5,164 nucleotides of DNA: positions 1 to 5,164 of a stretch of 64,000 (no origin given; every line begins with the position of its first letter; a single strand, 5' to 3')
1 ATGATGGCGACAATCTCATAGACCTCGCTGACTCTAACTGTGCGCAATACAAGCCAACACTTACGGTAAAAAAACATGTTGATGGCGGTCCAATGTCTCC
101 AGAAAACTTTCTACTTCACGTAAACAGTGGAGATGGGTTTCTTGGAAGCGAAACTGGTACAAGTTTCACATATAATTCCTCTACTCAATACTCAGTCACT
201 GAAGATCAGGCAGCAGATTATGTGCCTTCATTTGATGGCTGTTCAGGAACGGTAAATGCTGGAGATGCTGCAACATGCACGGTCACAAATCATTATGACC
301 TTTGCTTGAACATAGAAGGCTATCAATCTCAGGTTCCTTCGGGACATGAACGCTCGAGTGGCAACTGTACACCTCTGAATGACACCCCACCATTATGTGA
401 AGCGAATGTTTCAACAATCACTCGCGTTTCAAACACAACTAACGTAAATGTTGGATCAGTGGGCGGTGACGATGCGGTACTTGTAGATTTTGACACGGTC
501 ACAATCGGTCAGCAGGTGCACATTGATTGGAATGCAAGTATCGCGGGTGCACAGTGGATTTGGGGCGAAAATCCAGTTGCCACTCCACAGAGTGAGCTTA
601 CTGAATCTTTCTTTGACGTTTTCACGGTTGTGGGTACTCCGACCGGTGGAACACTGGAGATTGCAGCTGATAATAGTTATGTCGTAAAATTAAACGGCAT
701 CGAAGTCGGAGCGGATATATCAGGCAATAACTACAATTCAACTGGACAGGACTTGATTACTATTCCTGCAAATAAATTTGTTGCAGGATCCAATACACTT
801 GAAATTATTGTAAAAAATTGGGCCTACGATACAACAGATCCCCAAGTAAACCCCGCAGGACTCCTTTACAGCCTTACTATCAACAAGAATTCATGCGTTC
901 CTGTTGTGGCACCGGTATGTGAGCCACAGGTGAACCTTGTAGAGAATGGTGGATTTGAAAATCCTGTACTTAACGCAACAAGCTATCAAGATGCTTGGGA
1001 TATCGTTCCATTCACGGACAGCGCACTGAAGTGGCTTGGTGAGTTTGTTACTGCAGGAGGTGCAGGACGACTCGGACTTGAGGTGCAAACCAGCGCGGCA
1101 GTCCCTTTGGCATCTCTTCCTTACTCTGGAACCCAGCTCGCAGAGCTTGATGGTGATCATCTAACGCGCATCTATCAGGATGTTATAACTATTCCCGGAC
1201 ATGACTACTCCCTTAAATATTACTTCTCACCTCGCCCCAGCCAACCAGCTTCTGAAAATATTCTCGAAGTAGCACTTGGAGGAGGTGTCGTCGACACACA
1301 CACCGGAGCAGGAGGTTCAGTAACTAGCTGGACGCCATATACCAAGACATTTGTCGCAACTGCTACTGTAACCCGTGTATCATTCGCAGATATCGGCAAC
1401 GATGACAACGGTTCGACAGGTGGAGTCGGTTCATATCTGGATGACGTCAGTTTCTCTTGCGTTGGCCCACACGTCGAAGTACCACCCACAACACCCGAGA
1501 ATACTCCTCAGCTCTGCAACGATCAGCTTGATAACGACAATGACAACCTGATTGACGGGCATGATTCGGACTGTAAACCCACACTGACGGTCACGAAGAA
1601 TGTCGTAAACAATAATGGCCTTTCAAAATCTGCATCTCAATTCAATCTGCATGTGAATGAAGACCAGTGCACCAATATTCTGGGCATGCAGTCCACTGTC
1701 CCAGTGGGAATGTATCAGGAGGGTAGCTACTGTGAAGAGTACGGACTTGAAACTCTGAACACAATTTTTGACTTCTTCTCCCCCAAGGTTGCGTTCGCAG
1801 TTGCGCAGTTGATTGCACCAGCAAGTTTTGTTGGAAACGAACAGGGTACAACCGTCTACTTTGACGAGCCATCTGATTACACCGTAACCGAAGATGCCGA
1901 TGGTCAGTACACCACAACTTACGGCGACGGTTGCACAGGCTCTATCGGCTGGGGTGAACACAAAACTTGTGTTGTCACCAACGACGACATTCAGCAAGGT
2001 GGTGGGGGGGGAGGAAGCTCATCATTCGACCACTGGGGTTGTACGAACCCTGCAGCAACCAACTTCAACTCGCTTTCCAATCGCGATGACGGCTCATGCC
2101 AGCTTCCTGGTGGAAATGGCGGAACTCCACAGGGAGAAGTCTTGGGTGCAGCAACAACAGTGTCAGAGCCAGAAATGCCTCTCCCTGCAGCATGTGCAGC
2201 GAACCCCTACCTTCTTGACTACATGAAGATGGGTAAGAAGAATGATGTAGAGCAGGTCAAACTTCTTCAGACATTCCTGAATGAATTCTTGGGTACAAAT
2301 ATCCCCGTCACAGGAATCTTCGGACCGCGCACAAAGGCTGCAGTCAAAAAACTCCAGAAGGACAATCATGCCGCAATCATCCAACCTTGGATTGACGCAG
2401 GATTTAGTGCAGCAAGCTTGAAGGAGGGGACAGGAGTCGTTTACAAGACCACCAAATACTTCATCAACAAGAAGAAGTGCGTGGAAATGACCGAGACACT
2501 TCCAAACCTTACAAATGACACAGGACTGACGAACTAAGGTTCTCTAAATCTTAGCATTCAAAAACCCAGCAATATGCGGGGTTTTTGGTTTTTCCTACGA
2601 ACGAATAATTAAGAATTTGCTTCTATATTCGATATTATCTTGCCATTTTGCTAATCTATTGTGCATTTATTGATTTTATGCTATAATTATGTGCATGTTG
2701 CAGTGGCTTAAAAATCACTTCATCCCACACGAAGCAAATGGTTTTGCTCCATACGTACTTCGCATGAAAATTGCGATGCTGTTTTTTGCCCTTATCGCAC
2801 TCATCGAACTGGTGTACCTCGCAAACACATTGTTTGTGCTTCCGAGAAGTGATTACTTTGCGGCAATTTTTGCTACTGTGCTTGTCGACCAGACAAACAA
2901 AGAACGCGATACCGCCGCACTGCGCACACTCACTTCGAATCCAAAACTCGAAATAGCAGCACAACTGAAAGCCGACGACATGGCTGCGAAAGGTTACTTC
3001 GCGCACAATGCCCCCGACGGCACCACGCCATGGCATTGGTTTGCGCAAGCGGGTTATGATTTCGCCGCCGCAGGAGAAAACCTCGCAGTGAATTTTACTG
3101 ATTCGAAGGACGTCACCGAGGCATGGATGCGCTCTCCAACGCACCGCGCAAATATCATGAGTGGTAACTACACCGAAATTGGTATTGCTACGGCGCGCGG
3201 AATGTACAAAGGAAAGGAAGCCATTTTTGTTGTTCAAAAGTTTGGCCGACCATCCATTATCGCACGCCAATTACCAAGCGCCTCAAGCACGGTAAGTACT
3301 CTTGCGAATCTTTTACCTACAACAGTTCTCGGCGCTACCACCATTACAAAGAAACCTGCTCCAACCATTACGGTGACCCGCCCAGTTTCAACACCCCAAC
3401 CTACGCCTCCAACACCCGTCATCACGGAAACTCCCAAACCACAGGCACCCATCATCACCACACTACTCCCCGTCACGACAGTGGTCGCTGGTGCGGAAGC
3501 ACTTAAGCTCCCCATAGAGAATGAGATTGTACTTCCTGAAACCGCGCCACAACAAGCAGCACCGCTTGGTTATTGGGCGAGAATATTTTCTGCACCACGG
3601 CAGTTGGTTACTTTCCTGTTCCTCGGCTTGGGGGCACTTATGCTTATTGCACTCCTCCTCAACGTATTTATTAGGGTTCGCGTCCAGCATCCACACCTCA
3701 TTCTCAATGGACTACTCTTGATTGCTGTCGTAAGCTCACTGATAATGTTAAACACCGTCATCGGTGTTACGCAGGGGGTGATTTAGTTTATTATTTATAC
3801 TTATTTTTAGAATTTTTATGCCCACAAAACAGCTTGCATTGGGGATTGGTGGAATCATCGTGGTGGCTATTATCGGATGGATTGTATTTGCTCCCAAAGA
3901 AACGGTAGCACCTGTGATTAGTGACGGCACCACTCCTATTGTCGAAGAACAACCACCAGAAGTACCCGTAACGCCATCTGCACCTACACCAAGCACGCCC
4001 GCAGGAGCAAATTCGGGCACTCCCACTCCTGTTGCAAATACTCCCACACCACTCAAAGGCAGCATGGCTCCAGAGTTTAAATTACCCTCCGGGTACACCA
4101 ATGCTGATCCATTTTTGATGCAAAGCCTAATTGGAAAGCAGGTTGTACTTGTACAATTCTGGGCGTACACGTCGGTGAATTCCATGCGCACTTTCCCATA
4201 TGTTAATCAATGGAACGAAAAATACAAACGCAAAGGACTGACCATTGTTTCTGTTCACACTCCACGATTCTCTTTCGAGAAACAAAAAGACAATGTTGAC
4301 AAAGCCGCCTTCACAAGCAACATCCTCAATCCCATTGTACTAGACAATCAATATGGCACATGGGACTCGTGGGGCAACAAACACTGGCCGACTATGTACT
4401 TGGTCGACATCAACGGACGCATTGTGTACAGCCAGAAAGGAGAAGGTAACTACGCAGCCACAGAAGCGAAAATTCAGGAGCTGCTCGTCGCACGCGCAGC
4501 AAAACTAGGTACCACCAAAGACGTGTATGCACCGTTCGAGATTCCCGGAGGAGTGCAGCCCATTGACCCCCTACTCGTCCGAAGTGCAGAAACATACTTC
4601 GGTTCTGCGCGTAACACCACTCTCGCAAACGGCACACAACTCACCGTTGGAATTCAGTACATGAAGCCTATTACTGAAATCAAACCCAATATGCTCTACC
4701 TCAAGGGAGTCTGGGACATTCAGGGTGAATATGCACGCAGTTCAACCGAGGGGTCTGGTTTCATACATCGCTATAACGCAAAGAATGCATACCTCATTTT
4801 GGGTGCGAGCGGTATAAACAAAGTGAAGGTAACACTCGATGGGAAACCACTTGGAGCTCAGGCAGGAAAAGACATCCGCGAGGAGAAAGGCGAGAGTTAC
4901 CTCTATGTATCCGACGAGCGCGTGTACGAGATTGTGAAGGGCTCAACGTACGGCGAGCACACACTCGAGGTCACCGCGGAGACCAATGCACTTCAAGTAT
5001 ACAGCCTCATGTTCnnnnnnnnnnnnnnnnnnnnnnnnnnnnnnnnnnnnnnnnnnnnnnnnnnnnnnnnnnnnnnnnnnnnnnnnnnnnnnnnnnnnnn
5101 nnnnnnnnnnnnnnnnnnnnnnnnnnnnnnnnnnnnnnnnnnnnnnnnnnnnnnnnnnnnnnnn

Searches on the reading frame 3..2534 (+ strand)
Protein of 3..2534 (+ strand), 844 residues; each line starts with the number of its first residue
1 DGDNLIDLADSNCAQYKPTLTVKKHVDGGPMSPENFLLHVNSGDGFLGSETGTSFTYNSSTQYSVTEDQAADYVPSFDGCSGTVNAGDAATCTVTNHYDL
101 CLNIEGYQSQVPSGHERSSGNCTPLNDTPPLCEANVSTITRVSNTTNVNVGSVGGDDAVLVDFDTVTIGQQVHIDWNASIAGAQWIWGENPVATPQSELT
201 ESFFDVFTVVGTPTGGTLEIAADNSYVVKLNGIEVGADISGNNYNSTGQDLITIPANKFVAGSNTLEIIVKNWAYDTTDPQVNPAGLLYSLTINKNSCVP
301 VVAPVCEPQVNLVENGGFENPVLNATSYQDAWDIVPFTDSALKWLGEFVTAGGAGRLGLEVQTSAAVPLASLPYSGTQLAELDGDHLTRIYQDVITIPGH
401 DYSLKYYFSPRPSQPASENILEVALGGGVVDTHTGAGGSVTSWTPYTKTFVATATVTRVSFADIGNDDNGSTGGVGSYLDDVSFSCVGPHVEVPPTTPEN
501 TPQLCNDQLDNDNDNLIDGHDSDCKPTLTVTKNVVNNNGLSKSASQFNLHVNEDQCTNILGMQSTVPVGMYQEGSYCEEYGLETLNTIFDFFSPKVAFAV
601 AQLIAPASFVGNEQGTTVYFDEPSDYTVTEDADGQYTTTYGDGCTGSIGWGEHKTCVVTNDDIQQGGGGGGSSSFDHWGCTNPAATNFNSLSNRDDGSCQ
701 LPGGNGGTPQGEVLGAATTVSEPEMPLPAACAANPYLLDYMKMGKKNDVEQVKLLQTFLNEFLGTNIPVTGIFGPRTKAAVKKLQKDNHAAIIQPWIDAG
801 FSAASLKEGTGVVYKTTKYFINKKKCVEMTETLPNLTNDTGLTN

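Call 19: search_protein_families(library=pfam, proteins=[window:3-2534:+], max_evalue=0.01)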
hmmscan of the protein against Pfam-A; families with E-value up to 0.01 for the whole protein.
window:3-2534:+ (844 aa): 3 families
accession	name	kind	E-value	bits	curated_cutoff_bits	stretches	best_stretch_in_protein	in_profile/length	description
PF01471.23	PG_binding_1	-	6e-08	33.2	23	1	750-788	3-41/57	Putative peptidoglycan binding domain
PF24547.1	DUF7601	-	1.2e-06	29.5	27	1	59-98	73-116/116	Domain of unknown function (DUF7601)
PF04862.18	DUF642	-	0.00044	20.5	27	1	388-473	66-148/157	Protein of unknown function (DUF642)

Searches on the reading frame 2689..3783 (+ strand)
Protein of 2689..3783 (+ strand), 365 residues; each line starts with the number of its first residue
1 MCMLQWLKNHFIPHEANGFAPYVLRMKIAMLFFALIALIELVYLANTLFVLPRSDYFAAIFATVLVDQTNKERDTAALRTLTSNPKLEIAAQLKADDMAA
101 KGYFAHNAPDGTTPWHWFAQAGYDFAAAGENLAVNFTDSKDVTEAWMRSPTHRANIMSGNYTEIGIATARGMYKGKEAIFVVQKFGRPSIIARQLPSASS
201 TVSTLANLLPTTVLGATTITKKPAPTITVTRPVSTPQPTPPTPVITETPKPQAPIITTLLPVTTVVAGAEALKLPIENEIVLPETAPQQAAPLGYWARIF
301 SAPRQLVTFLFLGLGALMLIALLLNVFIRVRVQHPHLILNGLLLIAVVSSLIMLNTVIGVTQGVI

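Call 19: search_protein_families(library=pfam, proteins=[window:2689-3783:+], max_evalue=0.01)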
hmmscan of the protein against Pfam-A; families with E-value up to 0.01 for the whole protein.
window:2689-3783:+ (365 aa): 1 family
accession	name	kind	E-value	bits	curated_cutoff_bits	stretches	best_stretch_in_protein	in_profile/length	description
PF00188.32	CAP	-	1.4e-18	68.2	21.1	1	67-185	2-117/117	Cysteine-rich secretory protein family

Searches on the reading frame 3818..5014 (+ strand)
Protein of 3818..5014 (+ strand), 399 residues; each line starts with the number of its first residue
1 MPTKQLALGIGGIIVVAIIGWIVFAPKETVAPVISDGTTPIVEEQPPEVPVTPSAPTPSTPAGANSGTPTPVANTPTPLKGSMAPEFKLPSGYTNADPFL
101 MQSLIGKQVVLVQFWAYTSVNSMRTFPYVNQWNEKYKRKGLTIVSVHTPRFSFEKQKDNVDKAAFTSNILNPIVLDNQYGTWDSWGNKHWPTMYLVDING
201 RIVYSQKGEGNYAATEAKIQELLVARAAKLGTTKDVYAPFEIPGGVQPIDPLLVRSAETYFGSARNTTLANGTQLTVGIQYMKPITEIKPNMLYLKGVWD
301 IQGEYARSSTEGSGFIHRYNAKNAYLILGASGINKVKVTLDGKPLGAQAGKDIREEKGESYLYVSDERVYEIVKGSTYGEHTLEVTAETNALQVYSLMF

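Call 19: search_protein_families(library=pfam, proteins=[window:3818-5014:+], max_evalue=0.01)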
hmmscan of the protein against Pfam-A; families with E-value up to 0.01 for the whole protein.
window:3818-5014:+ (399 aa): 4 families
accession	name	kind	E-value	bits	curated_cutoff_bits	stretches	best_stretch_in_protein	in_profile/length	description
PF17991.7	Thioredoxin_10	-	2.1e-23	83.9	27.1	1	256-399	1-141/142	Thioredoxin like C-terminal domain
PF08534.16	Redoxin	-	9.5e-10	38.9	26.6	1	80-219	2-144/148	Redoxin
PF13905.12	Thioredoxin_8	-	1.4e-07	32.2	27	1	108-202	2-94/94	Thioredoxin-like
PF00578.27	AhpC-TSA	-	3.2e-05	24.3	26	1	81-204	2-123/124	AhpC/TSA family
